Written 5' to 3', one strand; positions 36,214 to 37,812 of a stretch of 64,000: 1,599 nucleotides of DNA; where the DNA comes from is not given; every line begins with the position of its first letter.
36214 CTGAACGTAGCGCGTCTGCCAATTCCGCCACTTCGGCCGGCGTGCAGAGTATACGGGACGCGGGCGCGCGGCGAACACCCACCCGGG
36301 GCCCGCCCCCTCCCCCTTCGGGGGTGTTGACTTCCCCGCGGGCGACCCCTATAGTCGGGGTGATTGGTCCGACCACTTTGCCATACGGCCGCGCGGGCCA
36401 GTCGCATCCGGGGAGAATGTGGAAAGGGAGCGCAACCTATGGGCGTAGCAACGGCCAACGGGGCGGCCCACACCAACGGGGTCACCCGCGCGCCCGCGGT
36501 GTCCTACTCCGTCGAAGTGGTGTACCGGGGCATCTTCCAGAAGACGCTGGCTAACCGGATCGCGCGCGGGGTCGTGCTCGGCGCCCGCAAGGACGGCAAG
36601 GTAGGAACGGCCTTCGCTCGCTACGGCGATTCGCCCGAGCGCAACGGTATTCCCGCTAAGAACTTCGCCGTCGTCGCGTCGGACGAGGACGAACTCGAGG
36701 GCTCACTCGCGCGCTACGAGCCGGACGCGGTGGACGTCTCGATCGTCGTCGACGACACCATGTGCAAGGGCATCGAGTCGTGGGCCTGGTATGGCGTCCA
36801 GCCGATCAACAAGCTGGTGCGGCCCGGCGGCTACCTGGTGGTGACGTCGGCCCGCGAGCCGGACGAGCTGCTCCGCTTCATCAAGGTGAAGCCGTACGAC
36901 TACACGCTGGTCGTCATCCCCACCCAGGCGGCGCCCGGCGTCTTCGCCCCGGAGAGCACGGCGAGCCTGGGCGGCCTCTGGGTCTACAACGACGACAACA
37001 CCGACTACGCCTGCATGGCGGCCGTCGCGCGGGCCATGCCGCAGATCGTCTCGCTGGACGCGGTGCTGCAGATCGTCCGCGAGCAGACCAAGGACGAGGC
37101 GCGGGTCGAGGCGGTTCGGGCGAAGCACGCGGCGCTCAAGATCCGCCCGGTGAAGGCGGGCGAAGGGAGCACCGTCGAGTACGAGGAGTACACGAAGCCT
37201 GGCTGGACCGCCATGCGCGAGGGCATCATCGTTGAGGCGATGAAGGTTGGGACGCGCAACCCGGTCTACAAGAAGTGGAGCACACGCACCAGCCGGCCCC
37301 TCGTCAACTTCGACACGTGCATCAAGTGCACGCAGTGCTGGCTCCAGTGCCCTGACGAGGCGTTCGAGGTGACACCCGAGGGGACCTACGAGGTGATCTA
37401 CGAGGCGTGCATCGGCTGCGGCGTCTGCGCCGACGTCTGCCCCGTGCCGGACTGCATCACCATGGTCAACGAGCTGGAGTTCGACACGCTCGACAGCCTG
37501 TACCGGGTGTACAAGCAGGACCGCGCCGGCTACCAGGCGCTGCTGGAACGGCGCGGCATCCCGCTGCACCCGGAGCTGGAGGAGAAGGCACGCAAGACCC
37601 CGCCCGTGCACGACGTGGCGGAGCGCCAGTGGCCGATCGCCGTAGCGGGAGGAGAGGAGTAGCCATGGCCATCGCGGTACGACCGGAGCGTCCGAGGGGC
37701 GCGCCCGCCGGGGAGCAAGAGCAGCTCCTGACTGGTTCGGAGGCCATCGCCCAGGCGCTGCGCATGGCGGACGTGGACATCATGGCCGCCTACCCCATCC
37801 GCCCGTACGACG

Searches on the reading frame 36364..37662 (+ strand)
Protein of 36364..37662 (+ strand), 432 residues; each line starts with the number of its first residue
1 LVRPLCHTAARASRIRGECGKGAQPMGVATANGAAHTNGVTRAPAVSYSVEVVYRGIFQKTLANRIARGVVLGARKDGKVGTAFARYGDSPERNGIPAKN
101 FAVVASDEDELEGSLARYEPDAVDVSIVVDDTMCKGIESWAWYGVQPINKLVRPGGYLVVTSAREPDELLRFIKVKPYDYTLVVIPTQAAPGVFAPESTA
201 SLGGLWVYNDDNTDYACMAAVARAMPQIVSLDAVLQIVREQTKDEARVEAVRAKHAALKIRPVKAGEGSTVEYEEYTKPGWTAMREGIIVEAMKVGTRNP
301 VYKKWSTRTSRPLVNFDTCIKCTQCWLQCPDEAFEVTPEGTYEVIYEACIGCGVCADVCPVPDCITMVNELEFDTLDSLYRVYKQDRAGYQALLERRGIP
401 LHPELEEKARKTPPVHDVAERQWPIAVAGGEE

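Call 74: search_protein_families(library=pfam, proteins=[window:36364-37662:+], max_evalue=0.01)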
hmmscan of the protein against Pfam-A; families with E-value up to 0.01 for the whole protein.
window:36364-37662:+ (432 aa): 14 families
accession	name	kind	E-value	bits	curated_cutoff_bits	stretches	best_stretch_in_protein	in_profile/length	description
PF14697.11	Fer4_21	-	2.1e-14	53.8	35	1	314-367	3-59/59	4Fe-4S dicluster domain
PF00037.32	Fer4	-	8.8e-09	35.3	21.1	2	343-361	2-20/24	4Fe-4S binding domain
PF12838.12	Fer4_7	-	4.3e-07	30.7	27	1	318-361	1-50/52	4Fe-4S dicluster domain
PF13237.11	Fer4_10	-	1e-06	29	25.5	1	313-360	3-53/53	4Fe-4S dicluster domain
PF12797.12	Fer4_2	-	1.1e-06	28.7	24.5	1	344-361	5-22/22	4Fe-4S binding domain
PF13187.11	Fer4_9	-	9.8e-06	25.9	27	1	319-361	2-49/52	4Fe-4S dicluster domain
PF13183.11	Fer4_8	-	1.3e-05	26.1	27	1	347-361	3-17/68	4Fe-4S dicluster domain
PF17179.9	Fer4_22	-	3.2e-05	25.1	27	0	349-381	2-32/95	4Fe-4S dicluster domain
PF12800.12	Fer4_4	-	0.00022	21.7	24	0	347-361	2-16/17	4Fe-4S binding domain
PF13534.11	Fer4_17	-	0.00029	21.8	22.2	0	348-361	1-14/61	4Fe-4S dicluster domain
PF12837.12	Fer4_6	-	0.00049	20.4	25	0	344-361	4-21/24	4Fe-4S binding domain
PF13484.11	Fer4_16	-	0.00091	20.4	30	0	318-337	1-20/66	4Fe-4S double cluster binding domain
PF13370.11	Fer4_13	-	0.0018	19.4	24.5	0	314-346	1-32/58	4Fe-4S single cluster domain of Ferredoxin I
PF25160.1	LdpA_Fe-S-bd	-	0.0039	17.4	27.6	1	322-362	5-41/49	LdpA Fe-S cluster-binding domain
